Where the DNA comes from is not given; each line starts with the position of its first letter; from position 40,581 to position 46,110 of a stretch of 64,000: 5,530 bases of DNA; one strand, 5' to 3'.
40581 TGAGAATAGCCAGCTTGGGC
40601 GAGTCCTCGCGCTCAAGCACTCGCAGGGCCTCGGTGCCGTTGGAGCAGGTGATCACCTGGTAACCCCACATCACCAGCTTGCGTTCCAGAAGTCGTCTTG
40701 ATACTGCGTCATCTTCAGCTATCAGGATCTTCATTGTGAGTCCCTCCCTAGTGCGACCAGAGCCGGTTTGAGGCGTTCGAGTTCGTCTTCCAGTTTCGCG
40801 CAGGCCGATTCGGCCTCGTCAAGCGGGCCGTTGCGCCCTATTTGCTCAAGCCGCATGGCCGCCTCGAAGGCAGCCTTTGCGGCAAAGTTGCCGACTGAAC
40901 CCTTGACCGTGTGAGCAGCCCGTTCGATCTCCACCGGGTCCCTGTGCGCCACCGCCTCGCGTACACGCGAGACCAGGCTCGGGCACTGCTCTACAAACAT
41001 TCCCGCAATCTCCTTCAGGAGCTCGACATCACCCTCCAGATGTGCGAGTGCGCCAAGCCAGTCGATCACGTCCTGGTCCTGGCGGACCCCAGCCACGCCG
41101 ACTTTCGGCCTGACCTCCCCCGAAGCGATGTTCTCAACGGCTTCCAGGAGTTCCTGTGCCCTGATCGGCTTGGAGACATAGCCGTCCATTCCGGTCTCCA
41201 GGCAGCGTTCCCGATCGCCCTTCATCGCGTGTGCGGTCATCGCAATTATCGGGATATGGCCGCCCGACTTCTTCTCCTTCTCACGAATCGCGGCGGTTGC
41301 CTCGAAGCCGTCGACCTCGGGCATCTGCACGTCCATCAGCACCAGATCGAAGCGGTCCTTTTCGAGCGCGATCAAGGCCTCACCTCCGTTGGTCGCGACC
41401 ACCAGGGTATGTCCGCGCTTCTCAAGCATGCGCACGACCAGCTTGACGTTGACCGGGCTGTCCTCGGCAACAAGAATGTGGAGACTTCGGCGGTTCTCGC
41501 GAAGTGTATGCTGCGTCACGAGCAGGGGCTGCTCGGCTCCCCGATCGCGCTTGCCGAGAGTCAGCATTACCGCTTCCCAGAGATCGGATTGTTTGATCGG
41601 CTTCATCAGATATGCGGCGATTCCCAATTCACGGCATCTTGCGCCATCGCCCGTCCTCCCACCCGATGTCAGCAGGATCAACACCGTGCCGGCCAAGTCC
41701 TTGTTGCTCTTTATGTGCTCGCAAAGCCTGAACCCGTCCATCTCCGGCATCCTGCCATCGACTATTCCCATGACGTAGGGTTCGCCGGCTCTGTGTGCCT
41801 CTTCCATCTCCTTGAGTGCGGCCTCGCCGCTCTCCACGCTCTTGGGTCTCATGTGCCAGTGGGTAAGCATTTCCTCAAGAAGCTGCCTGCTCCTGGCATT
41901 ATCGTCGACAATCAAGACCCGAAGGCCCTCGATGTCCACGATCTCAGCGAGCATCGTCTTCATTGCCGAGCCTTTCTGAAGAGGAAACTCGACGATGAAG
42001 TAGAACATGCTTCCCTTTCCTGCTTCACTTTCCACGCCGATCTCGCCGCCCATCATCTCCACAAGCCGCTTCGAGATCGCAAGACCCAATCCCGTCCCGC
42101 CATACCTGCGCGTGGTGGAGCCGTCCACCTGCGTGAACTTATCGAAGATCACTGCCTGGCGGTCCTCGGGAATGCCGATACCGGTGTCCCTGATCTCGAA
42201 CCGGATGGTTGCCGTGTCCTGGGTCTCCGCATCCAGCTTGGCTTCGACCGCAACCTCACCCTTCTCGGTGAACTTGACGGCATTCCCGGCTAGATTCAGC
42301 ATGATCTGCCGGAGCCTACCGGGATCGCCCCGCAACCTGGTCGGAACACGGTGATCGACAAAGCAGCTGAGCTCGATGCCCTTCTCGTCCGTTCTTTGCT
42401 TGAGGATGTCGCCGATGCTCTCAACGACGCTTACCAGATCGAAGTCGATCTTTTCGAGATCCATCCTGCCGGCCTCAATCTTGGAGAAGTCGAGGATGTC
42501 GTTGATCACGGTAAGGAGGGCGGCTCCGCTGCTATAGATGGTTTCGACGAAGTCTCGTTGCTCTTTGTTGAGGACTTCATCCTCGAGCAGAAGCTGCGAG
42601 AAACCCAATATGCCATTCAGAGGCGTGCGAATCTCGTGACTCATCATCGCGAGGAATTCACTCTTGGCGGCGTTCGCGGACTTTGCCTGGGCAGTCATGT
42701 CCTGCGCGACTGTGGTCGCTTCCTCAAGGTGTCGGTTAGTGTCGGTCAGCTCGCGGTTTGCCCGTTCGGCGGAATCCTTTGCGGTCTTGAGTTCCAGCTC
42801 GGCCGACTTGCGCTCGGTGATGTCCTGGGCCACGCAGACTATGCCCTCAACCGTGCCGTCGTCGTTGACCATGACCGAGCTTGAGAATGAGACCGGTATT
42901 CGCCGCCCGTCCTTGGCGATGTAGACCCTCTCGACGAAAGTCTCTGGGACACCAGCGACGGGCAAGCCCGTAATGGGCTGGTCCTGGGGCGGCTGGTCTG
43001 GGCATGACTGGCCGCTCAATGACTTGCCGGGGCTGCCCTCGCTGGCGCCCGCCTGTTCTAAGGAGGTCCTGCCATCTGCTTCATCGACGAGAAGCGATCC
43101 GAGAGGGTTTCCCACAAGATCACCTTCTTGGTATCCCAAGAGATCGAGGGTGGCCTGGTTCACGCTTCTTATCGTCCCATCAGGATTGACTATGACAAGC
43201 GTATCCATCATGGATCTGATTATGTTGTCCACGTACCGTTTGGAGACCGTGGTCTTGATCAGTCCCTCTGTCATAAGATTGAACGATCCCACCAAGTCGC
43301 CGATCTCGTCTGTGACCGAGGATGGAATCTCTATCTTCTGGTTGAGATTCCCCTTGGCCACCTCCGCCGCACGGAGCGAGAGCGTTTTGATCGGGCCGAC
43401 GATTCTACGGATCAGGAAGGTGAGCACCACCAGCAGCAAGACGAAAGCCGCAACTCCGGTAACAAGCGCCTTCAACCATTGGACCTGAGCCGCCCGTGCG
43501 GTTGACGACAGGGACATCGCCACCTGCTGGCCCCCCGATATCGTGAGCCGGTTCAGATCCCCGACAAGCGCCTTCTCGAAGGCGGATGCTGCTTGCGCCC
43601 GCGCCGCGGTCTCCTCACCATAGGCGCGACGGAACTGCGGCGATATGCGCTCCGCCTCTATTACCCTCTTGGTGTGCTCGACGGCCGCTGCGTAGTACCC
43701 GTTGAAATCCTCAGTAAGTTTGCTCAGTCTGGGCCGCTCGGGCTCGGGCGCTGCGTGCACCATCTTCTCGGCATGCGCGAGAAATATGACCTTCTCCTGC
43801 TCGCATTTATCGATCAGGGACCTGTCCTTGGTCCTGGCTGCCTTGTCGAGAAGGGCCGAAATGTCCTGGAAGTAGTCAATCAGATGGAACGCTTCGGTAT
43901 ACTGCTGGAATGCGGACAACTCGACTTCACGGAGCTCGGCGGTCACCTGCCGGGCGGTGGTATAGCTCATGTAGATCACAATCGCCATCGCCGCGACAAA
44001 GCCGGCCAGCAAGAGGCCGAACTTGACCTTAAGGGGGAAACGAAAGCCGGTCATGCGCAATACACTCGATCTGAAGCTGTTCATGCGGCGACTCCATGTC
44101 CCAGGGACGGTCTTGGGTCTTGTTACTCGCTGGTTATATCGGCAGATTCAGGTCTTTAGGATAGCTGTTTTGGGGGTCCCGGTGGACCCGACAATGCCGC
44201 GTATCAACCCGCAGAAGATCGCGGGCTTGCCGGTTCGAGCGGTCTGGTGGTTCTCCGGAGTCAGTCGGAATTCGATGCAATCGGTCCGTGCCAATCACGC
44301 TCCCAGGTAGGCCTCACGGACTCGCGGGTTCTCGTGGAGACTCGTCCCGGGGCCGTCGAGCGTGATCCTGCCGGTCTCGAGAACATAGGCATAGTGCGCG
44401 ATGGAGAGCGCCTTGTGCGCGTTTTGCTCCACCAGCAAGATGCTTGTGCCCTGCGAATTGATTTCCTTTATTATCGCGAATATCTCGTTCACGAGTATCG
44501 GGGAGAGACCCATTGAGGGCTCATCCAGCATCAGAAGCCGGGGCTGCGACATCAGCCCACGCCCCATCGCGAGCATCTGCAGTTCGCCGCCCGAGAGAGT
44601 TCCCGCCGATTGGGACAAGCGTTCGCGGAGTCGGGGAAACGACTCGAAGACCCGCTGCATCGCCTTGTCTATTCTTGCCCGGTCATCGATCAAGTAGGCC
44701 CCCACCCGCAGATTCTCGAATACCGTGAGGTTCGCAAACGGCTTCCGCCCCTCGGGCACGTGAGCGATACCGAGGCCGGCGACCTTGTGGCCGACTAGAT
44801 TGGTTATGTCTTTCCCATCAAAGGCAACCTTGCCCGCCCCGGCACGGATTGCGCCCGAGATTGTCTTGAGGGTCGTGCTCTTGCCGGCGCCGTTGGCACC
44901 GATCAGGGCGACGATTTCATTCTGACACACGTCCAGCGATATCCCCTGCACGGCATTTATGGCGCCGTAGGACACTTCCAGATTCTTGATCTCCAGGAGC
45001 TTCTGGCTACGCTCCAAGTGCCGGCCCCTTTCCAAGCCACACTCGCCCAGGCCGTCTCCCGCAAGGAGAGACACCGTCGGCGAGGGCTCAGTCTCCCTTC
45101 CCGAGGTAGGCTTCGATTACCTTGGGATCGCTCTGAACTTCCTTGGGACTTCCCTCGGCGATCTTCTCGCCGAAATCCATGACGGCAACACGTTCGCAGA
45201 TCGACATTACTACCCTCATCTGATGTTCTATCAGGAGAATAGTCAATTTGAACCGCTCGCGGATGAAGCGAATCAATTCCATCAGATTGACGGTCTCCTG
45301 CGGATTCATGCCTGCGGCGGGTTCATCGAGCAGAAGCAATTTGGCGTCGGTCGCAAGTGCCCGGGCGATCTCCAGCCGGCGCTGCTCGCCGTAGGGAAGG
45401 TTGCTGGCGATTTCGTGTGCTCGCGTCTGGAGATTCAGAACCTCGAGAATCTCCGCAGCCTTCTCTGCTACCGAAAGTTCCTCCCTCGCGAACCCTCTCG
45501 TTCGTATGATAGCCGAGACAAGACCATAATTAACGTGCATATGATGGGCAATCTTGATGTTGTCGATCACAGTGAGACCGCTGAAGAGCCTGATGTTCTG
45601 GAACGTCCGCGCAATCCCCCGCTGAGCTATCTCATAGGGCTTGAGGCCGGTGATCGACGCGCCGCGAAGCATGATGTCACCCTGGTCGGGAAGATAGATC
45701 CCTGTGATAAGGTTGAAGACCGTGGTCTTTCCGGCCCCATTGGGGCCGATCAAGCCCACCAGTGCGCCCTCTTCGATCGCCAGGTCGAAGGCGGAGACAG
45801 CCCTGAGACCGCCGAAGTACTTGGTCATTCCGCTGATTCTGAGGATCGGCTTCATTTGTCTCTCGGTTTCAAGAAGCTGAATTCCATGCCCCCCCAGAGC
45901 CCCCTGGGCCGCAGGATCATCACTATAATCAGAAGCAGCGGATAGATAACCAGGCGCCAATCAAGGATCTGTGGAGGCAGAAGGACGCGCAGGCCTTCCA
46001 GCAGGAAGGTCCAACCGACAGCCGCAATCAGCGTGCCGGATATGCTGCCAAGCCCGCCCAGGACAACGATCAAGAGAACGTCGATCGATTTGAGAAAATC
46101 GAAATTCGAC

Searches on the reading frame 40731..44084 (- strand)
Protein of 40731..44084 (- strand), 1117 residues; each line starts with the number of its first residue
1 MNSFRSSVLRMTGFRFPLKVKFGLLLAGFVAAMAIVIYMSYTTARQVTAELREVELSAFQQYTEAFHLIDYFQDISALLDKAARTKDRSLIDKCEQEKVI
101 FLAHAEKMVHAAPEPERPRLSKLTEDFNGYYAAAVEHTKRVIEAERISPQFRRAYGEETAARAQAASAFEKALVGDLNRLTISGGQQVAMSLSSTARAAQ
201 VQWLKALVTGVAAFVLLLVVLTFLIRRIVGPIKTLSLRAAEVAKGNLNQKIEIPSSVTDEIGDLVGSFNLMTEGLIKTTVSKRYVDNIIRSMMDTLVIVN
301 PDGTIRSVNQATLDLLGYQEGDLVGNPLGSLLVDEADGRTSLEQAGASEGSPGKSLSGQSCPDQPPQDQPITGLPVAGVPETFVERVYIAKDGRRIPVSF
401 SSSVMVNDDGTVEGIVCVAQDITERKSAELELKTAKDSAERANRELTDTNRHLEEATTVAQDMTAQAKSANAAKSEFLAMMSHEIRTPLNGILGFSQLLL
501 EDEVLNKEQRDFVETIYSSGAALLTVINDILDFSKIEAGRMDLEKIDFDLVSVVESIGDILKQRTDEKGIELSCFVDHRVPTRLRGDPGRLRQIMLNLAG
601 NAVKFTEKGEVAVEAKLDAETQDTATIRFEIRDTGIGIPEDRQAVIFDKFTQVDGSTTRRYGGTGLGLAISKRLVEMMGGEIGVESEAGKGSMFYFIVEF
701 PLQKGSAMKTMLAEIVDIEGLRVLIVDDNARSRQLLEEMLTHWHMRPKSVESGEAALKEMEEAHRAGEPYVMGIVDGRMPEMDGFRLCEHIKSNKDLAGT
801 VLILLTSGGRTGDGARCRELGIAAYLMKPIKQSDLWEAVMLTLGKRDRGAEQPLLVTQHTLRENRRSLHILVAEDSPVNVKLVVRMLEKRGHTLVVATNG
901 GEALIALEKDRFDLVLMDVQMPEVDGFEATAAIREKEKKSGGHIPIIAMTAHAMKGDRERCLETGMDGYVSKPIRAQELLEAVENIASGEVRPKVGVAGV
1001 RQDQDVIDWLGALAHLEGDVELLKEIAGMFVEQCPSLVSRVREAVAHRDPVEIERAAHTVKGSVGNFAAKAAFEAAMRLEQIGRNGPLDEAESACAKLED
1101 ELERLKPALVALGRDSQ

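Call 63: search_protein_families(library=pfam, proteins=[window:40731-44084:-], max_evalue=0.00001)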
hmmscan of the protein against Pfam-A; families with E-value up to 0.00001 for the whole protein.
window:40731-44084:- (1117 aa): 8 families
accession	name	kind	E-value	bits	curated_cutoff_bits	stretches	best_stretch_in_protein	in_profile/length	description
PF00072.30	Response_reg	-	3.7e-49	166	30.2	2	870-984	1-111/111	Response regulator receiver domain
PF02518.31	HATPase_c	-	8.1e-30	104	26.4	1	586-701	1-108/111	Histidine kinase-, DNA gyrase B-, and HSP90-like ATPase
PF00512.31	HisKA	-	7.5e-24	84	26.9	1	473-539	1-66/66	His Kinase A (phospho-acceptor) domain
PF01627.28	Hpt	-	1.2e-14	54.8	24.6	1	1025-1106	1-82/84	Hpt domain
PF13426.13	PAS_9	-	2.8e-14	53.7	27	1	295-424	3-103/103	PAS domain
PF00672.30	HAMP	-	2.6e-13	50.5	25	1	223-275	1-51/53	HAMP domain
PF00989.32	PAS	-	3.5e-10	40.3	22.6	1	285-422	3-113/113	PAS fold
PF08448.16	PAS_4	-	7.2e-10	39.5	23.1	1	291-426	3-109/110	PAS fold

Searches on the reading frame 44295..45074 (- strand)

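Call 63: search_protein_families(library=pfam, proteins=[window:44295-45074:-], max_evalue=0.00001)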
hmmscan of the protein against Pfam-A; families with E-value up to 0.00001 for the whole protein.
window:44295-45074:- (259 aa): 2 families
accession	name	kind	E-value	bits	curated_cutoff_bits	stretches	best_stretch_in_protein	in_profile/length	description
PF00005.33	ABC_tran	-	1.4e-28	100.6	25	1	43-187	2-136/137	ABC transporter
PF13304.12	AAA_21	-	1.9e-07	31.9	27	0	54-103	1-49/304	AAA domain, putative AbiEii toxin, Type IV TA system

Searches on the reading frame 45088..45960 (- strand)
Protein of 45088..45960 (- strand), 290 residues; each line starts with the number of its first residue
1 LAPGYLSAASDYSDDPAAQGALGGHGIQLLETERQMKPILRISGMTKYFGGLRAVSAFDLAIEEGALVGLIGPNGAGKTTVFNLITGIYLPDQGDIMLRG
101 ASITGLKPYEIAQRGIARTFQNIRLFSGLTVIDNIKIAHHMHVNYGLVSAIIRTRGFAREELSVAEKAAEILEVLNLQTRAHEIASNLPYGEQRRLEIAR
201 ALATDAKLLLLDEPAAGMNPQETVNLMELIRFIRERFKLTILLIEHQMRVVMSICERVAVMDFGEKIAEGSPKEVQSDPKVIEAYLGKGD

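Call 63: search_protein_families(library=pfam, proteins=[window:45088-45960:-], max_evalue=0.00001)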
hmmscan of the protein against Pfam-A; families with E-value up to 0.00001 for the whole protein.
window:45088-45960:- (290 aa): 3 families
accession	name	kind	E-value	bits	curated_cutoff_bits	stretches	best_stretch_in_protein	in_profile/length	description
PF00005.33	ABC_tran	-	7.1e-31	108.1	25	1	58-215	4-136/137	ABC transporter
PF12399.14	BCA_ABC_TP_C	-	3.2e-13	49.4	25.5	1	265-290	1-26/27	Branched-chain amino acid ATP-binding cassette transporter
PF13304.12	AAA_21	-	2.5e-08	34.8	27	0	68-85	2-19/304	AAA domain, putative AbiEii toxin, Type IV TA system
